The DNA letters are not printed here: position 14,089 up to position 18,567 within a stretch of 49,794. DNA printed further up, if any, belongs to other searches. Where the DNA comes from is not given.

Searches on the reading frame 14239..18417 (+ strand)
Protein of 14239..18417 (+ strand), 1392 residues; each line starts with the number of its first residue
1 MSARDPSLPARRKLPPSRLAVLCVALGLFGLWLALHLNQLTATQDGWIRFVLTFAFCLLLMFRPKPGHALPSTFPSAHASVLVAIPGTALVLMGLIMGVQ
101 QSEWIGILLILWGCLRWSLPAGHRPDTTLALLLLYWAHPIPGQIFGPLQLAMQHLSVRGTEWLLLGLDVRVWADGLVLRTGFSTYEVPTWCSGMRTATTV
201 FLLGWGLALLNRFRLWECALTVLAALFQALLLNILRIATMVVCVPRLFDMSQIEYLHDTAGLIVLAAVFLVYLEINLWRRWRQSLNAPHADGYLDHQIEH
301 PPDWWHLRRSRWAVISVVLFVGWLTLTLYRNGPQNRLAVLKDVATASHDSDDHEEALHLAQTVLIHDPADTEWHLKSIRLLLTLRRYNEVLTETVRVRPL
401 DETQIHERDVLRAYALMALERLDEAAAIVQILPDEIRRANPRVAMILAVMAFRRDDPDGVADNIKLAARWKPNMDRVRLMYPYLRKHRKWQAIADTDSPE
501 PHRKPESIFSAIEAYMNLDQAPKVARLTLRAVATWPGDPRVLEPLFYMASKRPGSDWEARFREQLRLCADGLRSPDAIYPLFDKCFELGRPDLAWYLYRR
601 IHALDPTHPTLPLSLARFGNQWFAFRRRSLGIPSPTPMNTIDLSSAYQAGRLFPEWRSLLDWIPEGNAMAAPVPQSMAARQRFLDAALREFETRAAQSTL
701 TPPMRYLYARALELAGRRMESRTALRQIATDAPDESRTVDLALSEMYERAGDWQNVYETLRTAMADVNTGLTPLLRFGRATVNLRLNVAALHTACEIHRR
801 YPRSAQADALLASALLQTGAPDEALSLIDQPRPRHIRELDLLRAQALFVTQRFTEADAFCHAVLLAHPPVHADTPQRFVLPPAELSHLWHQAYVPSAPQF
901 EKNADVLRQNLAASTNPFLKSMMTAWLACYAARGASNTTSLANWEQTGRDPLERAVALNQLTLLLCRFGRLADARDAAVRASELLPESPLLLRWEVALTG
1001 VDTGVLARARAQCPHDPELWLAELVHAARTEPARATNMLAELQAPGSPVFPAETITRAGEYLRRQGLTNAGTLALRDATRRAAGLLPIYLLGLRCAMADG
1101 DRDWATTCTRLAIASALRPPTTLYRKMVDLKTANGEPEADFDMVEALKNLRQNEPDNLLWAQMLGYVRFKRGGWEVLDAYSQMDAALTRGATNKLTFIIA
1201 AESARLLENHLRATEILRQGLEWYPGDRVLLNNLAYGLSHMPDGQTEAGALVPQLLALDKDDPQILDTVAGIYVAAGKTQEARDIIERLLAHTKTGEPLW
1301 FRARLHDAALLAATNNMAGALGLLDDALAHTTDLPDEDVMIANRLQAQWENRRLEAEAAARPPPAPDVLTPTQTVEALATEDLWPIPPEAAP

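Call 14: search_protein_families(library=pfam, proteins=[window:14239-18417:+], max_evalue=0.001)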
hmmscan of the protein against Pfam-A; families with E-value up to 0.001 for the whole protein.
window:14239-18417:+ (1392 aa): 6 families
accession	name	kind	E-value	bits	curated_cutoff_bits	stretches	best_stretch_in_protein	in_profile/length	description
PF09721.15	Exosortase_EpsH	-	1.1e-22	81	25.7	1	31-274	3-250/254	Transmembrane exosortase (Exosortase_EpsH)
PF14559.12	TPR_19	-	1.2e-13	51.6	25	0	1247-1295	9-57/68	Tetratricopeptide repeat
PF13428.12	TPR_14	-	2.1e-10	40.6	23.5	0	1264-1302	2-40/44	Tetratricopeptide repeat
PF13176.12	TPR_7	-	9.3e-06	25.8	27.9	0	1270-1295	6-31/36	Tetratricopeptide repeat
PF12895.13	ANAPC3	-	7.2e-05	23.4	27.2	0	800-856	18-75/82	Anaphase-promoting complex, cyclosome, subunit 3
PF13432.12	TPR_16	-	0.00086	20.1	32.7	0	799-828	25-54/65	Tetratricopeptide repeat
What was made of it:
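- On PEP-CTERM/exosortase system: PF09721 scores 81 bits (cut-off 25.7) at 14239-18417, convergent with g6 (call 14).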

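Call 17: search_protein_families(library=ncbifam, proteins=[window:14239-18417:+], max_evalue=0.001)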
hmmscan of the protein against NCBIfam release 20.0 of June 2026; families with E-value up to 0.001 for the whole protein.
window:14239-18417:+ (1392 aa): 11 families
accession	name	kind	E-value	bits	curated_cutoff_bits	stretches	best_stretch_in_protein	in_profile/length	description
TIGR02917.1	PEP_TPR_lipo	equivalog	1.2e-16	59.8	312.2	2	1178-1328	754-898/899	XrtA/PEP-CTERM system TPR-repeat protein PrsT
TIGR04152.1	exosort_VPLPA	exception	4.7e-15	55.6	400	1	58-282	21-246/486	VPLPA-CTERM-specific exosortase XrtD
TIGR02602.1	8TM_EpsH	subfamily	1.1e-14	54.5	105.55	1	51-276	14-237/241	exosortase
TIGR03109.2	exosort_XrtA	exception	8.5e-14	51.6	208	1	31-275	9-255/261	exosortase A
TIGR04178.1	exo_archaeo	signature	5.2e-09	36.3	23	1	186-276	2-93/97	exosortase/archaeosortase family protein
NF038142.1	exosort_XrtW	exception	1.7e-08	33.3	425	1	70-244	56-230/494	exosortase W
NF052415.1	T3SS_chap_SctY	equivalog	3.7e-07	30.6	70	0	799-864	34-104/106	type III secretion apparatus assembly chaperone SctY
NF033770.1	exosort_XrtT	exception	6.1e-06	25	250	1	151-283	135-268/472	exosortase T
TIGR03762.1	archaeo_artC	exception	3.2e-05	23.9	100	1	164-272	158-269/274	archaeosortase C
TIGR04199.1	exosort_xrtJ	exception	5.1e-05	22.4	200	1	128-271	119-263/522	exosortase J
NF035943.2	exosort_XrtV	exception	0.00012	21.4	313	1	34-271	22-258/270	exosortase V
